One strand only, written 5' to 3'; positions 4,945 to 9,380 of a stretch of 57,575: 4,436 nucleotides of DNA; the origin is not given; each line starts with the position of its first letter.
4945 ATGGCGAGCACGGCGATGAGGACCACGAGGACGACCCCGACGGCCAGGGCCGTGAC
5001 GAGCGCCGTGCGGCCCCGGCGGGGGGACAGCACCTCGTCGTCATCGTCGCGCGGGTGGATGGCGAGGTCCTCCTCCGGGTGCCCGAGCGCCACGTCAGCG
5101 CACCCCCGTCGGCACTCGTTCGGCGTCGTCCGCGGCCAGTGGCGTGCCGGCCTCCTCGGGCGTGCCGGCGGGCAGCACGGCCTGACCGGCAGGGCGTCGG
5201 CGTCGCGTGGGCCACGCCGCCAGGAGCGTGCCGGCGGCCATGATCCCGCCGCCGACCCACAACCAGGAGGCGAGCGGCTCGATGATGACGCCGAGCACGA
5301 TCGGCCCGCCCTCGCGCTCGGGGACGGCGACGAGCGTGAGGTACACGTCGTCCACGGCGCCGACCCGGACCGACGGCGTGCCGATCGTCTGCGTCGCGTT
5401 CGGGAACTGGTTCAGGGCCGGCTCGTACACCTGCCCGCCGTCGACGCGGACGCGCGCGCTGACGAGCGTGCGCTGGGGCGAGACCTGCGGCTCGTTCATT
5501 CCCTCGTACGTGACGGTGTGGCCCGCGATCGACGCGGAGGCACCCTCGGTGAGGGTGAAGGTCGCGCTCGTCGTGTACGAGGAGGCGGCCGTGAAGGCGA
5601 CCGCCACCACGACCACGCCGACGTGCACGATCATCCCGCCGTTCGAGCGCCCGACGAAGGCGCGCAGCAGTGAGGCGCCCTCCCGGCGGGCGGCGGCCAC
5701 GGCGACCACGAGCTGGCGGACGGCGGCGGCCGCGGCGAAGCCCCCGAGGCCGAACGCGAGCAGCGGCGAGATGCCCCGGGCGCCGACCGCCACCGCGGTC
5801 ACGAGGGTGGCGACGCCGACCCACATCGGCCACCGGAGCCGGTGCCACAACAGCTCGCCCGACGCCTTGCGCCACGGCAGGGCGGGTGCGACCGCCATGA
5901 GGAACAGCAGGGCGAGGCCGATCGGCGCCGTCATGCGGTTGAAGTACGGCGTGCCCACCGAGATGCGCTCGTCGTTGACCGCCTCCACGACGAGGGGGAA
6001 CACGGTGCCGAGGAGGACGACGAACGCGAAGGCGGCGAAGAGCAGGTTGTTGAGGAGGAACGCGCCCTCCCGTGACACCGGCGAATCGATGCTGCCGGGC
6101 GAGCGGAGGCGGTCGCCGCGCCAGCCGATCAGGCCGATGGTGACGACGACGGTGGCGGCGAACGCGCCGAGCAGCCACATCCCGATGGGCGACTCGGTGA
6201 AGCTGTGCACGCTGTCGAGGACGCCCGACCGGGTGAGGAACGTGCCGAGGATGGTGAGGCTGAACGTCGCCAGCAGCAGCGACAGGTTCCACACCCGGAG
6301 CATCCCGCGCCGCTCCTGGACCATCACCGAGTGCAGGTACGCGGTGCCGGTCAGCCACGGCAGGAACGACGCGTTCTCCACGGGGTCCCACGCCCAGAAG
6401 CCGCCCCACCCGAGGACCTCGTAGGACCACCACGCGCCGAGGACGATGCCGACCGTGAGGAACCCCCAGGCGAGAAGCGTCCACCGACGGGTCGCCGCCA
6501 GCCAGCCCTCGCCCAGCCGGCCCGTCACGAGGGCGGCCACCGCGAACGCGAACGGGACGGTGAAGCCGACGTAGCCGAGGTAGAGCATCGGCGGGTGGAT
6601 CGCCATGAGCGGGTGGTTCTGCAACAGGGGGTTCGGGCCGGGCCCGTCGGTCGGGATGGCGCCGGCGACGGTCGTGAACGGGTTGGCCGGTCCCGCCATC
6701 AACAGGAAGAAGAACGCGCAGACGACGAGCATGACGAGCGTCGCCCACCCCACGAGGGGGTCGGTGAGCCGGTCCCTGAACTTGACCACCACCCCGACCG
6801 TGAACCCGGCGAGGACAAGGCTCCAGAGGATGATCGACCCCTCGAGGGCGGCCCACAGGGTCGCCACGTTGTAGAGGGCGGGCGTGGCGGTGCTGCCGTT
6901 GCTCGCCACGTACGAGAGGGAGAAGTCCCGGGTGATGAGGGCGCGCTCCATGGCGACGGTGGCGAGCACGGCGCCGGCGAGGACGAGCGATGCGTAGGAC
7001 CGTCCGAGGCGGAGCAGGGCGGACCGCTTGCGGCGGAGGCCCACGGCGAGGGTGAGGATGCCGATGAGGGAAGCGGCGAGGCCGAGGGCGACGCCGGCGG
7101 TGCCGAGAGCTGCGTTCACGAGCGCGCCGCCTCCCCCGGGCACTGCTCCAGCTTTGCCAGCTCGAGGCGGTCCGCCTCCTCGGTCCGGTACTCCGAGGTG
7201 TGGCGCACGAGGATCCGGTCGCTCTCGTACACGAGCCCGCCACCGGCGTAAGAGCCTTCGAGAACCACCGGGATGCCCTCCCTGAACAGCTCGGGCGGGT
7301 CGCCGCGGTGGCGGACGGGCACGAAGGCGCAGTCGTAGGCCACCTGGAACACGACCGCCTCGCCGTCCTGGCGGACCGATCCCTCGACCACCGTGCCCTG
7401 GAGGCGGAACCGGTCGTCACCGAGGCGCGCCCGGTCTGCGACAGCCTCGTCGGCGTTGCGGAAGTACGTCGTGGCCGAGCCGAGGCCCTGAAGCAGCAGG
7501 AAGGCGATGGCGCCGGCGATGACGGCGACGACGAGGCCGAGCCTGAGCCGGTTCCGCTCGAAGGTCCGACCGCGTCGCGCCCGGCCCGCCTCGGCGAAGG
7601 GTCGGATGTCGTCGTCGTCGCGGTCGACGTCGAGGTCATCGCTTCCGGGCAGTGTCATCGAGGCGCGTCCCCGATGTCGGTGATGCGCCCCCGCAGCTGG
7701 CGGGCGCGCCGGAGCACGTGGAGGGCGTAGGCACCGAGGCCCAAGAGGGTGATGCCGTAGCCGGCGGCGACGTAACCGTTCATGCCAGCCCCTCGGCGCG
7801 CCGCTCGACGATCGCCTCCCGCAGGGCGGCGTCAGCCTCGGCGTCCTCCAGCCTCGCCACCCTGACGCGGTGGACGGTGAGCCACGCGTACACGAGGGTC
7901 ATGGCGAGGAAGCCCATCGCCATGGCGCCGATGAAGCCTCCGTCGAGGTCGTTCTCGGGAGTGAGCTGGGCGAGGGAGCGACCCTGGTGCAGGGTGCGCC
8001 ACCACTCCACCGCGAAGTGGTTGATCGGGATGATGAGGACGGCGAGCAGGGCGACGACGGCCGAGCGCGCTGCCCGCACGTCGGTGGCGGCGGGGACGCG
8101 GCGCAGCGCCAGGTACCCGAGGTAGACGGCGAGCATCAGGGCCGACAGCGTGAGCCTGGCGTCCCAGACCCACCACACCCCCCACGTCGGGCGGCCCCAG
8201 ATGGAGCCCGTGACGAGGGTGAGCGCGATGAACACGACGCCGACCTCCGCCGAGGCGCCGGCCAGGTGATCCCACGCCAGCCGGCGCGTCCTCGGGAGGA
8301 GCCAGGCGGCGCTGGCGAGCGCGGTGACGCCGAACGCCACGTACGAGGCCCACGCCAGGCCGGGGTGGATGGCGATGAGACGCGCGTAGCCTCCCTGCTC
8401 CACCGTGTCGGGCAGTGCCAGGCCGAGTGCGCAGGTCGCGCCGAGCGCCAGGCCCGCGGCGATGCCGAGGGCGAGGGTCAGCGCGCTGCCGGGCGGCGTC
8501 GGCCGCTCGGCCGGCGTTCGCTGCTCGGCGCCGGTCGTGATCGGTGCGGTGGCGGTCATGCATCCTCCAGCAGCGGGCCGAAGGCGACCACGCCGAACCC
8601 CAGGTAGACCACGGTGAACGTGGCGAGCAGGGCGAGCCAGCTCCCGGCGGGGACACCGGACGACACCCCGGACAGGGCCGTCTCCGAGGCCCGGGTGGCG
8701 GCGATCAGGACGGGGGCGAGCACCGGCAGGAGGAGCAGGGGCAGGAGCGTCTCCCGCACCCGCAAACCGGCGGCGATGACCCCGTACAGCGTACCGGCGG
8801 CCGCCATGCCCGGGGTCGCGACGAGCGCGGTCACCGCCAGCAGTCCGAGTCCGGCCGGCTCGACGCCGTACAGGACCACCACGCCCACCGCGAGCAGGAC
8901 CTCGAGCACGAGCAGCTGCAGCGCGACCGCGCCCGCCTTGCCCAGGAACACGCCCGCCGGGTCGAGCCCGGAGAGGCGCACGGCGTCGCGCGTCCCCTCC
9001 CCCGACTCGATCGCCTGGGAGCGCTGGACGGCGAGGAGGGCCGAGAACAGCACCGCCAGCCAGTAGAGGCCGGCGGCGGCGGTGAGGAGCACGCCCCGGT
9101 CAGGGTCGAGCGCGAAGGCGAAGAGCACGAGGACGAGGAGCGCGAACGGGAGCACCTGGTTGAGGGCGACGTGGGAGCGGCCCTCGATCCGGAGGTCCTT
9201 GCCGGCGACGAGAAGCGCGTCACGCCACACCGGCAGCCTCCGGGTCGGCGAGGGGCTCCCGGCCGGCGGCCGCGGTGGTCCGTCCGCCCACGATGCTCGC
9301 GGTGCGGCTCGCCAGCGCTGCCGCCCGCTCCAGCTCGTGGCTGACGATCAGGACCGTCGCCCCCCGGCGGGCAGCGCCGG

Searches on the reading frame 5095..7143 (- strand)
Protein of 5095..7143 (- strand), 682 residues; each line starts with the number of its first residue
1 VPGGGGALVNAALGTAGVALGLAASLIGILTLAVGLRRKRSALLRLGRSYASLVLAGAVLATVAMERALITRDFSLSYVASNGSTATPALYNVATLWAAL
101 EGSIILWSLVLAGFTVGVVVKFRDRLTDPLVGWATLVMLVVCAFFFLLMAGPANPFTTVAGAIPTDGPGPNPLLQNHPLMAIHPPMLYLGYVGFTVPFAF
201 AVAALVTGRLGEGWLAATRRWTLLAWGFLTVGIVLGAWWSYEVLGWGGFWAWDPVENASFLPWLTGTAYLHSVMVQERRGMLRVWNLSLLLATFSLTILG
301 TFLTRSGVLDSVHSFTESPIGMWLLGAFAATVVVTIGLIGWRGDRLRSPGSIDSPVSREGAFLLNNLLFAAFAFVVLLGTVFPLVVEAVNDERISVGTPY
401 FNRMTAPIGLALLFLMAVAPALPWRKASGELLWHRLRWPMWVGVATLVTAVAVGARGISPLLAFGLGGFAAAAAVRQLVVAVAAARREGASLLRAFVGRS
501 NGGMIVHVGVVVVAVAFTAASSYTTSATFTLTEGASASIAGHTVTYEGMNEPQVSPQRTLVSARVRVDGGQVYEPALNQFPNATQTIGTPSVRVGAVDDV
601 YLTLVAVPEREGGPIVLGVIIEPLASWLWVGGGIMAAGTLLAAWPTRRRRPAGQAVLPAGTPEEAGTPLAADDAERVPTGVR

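Call 54: search_protein_families(library=pfam, proteins=[window:5095-7143:-], max_evalue=0.001)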
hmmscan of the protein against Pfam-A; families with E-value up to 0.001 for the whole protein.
window:5095-7143:- (682 aa): 2 families
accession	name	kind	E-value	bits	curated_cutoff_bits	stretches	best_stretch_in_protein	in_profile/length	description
PF16327.10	CcmF_C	-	7.1e-51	173.8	28.7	1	329-643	5-320/323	Cytochrome c-type biogenesis protein CcmF C-terminal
PF01578.25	Cytochrom_C_asm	-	1.2e-34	120.3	29.9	1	97-306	1-206/212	Cytochrome C assembly protein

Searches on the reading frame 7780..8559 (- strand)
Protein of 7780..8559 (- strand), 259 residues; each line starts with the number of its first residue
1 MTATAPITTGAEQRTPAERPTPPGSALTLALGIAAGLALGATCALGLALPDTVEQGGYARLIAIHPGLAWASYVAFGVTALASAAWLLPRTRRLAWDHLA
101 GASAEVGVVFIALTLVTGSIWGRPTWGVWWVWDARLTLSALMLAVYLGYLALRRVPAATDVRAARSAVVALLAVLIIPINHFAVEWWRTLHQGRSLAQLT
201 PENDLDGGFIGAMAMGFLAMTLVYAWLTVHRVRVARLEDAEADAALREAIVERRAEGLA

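Call 54: search_protein_families(library=pfam, proteins=[window:7780-8559:-], max_evalue=0.001)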
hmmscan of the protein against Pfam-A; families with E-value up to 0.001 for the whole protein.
window:7780-8559:- (259 aa): 1 family
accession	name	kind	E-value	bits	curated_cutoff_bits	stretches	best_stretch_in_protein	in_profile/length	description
PF01578.25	Cytochrom_C_asm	-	2.2e-31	109.6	29.9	1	44-191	45-212/212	Cytochrome C assembly protein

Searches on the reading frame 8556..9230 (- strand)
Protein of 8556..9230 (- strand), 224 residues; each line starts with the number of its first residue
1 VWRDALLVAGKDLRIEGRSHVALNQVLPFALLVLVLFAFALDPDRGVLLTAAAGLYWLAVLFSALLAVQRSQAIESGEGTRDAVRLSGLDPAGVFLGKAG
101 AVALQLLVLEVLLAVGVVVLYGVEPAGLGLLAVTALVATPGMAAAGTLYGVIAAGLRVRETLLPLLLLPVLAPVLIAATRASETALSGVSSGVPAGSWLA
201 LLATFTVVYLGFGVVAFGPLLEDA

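Call 54: search_protein_families(library=pfam, proteins=[window:8556-9230:-], max_evalue=0.001)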
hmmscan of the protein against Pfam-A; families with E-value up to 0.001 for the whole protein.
window:8556-9230:- (224 aa): 1 family
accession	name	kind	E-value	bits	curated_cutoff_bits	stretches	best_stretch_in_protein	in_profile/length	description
PF03379.19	CcmB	-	1.8e-32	113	24.9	1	9-217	5-209/215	CcmB protein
